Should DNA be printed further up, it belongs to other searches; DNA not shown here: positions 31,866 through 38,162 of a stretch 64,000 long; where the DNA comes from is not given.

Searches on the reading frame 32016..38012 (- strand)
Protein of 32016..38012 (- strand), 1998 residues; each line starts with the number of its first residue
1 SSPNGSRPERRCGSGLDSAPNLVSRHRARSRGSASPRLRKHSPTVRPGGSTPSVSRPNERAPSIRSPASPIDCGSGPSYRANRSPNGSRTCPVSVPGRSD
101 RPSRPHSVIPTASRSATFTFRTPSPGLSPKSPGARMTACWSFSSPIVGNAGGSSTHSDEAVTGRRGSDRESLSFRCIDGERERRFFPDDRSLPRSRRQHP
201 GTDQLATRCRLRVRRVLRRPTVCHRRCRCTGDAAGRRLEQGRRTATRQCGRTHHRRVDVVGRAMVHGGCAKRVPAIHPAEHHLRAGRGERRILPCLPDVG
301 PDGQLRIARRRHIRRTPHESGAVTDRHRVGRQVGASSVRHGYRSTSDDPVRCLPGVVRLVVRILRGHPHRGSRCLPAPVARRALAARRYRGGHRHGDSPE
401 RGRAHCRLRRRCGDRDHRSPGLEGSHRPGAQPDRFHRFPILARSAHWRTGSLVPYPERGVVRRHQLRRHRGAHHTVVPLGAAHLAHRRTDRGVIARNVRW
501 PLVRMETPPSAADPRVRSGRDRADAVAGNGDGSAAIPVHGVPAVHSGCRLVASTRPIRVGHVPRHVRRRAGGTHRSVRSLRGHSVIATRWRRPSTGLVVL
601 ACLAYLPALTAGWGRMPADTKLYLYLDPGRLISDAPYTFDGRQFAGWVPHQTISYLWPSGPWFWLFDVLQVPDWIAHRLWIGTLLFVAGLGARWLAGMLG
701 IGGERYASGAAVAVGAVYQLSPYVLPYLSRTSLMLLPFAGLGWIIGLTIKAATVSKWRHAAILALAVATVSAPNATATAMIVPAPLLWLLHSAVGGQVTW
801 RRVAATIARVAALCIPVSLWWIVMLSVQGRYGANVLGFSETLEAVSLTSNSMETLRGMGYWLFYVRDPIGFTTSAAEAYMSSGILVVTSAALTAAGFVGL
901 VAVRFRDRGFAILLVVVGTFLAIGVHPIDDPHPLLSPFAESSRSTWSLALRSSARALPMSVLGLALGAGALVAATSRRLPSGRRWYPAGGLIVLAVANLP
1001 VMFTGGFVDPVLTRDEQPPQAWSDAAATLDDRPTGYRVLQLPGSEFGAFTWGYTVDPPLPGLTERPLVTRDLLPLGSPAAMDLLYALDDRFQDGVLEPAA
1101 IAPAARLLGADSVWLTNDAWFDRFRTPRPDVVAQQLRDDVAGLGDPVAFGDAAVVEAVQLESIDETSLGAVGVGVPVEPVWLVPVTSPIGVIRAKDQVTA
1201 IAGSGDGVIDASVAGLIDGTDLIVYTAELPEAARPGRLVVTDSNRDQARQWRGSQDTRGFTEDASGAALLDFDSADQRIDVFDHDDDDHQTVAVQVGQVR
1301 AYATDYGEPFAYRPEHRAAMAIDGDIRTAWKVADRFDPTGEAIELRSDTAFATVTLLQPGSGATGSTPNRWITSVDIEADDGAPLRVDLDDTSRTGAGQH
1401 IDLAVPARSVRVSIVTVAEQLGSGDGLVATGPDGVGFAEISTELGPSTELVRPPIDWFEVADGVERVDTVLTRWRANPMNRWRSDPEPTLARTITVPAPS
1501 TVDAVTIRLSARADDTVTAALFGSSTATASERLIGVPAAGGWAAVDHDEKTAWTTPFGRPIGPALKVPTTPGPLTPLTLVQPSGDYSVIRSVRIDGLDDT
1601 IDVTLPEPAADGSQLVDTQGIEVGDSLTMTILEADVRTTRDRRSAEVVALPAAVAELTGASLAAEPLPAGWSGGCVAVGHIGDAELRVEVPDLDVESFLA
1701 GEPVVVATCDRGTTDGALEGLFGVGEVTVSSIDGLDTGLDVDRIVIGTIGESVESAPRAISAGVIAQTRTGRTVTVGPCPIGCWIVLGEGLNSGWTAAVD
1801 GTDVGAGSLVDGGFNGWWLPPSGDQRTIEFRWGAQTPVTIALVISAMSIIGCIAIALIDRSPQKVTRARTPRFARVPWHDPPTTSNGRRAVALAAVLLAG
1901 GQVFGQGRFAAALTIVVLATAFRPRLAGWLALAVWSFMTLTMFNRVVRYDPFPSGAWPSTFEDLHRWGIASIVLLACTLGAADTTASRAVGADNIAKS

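Call 11: search_protein_families(library=pfam, proteins=[window:32016-38012:-], max_evalue=0.01)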
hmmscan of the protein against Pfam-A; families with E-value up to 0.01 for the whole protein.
window:32016-38012:- (1998 aa): 1 family
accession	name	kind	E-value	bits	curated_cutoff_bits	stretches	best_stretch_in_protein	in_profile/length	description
PF11847.13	GT-C_AftD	-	2.4e-84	284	26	1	608-1254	6-640/661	Alpha-(1->3)-arabinofuranosyltransferase, N-terminal GT-C domain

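Call 46: search_protein_families(library=ncbifam, proteins=[window:32016-38012:-], max_evalue=0.00001)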
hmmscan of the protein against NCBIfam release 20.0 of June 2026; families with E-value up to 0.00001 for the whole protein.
window:32016-38012:- (1998 aa): 0 families
